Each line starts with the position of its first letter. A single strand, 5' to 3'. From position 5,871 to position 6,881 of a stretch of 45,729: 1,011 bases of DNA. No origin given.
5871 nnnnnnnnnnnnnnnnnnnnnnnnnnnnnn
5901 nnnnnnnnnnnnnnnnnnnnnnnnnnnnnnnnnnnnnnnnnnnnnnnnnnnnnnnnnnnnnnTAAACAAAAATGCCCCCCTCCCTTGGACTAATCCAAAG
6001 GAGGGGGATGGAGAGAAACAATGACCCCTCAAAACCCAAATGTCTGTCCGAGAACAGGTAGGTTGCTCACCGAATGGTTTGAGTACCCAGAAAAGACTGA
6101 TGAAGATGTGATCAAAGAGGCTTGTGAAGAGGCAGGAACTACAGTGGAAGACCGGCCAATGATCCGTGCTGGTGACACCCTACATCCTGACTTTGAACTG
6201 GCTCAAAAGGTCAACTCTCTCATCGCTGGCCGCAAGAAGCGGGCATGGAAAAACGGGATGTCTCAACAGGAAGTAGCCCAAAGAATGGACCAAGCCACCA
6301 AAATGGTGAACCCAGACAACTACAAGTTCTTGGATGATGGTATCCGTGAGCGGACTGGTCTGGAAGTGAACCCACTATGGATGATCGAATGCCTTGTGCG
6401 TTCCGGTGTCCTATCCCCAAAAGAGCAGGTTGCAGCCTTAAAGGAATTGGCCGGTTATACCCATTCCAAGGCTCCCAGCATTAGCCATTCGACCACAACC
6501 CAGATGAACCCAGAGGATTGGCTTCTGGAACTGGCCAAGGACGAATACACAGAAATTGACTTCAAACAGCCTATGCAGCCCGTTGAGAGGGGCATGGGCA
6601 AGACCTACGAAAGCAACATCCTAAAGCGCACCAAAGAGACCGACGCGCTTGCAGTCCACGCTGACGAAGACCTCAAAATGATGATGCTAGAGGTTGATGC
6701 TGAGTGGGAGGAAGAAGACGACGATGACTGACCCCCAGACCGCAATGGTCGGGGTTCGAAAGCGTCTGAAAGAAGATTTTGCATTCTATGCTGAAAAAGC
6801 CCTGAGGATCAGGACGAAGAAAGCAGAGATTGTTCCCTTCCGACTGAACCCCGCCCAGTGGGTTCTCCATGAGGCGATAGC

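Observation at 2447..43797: A 28-copy palindromic element TTGGA-N4-TCCAA occupies every intergenic gap longer than ~20 nt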

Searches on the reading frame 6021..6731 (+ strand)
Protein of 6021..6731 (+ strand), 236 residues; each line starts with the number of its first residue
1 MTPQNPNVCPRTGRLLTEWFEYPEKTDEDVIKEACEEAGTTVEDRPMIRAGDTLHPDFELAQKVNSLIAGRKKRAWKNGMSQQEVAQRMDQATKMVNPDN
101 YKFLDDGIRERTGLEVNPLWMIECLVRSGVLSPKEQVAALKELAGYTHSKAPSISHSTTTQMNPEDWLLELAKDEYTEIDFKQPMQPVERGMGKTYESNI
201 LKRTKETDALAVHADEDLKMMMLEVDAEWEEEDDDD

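Call 12: search_protein_families(library=phrogs, proteins=[window:6021-6731:+], max_evalue=0.001)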
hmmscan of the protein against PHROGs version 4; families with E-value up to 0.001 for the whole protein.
window:6021-6731:+ (236 aa): 0 families
